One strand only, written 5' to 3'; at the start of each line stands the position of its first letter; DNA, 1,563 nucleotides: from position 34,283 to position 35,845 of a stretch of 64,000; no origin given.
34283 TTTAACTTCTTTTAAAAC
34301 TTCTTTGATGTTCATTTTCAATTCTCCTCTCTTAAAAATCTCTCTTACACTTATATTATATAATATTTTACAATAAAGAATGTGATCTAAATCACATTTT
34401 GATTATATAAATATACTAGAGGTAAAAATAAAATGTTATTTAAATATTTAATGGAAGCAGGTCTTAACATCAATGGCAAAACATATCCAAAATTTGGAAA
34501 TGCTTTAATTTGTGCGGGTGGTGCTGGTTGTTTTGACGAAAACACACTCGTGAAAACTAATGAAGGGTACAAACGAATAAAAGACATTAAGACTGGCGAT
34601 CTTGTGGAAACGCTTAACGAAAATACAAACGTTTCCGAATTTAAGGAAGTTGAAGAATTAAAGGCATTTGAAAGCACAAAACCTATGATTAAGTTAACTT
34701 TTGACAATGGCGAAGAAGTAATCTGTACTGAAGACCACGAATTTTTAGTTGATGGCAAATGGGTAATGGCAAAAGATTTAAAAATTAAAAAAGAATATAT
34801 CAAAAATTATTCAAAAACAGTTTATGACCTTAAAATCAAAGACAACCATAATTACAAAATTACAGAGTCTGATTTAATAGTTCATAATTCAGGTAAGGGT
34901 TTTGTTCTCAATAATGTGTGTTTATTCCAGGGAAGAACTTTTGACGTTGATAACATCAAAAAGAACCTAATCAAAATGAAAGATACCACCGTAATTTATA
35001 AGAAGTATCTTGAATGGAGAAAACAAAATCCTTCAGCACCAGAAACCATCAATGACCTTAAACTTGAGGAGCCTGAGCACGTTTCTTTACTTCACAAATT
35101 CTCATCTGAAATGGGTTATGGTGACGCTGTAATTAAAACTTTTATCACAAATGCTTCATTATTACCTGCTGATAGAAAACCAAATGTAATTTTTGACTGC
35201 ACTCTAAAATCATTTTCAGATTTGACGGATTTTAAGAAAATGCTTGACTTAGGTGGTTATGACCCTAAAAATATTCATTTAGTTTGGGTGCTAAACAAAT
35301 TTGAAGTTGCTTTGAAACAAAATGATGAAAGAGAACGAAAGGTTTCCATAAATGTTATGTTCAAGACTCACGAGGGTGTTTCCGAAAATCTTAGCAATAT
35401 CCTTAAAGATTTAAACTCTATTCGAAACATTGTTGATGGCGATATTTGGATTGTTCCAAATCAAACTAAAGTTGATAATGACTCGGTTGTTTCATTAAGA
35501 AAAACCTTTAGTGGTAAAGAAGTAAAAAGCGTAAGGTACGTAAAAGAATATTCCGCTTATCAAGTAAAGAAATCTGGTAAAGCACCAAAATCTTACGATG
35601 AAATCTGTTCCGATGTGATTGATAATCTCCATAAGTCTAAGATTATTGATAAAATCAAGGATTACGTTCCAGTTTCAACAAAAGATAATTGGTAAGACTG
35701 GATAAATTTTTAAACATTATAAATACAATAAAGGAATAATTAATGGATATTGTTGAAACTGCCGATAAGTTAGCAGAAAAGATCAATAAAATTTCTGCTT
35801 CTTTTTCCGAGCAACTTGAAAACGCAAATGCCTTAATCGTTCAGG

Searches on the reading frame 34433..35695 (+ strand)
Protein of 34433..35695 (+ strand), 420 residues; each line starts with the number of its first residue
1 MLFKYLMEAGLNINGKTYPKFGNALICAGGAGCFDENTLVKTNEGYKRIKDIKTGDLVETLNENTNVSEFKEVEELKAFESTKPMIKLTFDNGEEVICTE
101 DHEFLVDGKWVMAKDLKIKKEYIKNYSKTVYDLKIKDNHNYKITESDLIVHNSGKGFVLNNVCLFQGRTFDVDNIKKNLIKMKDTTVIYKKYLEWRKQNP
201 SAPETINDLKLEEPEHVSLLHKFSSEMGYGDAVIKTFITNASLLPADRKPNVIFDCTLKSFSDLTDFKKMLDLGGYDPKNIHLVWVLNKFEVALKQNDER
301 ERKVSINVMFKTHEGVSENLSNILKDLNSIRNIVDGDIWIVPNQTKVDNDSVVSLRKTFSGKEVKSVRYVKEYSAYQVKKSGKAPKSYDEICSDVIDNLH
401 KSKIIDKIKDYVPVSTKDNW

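Call 12: search_protein_families(library=phrogs, proteins=[window:34433-35695:+])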
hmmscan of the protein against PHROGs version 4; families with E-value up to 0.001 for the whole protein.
window:34433-35695:+ (420 aa): 6 families
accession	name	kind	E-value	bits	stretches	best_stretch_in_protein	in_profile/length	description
phrog_5268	-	unknown function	1.6e-53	183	1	153-415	38-274/278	-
phrog_16259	-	DNA, RNA and nucleotide metabolism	1e-08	35.8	1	33-119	233-323/330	DNA helicase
phrog_21587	-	unknown function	3.7e-07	29.6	1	33-119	575-662/706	-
phrog_36001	-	unknown function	3.2e-06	26.6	1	27-106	91-164/715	-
phrog_30356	-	DNA, RNA and nucleotide metabolism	8.9e-06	25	1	29-110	381-456/823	helicase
phrog_26446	-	DNA, RNA and nucleotide metabolism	1.7e-05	24.2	1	33-107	367-435/761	anaerobic ribonucleoside reductase large subunit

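Call 13: search_protein_families(library=pfam, proteins=[window:34433-35695:+])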
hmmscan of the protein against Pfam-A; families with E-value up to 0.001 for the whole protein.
window:34433-35695:+ (420 aa): 5 families
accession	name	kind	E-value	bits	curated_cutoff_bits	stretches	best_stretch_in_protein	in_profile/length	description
PF14890.11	Intein_splicing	-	7.2e-11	42.6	35.8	2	43-119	5-89/155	Intein splicing domain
PF07591.16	PT-HINT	-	2.9e-10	41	27.7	1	39-138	1-105/137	Pretoxin HINT domain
PF01079.26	Hint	-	4e-06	27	29.7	1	30-106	10-88/213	Hint module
PF14623.11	Vint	-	5.6e-06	26.7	27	1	32-159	1-119/166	Hint-domain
PF13403.11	Hint_2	-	0.00027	21.8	28.4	1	33-65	2-34/147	Hint domain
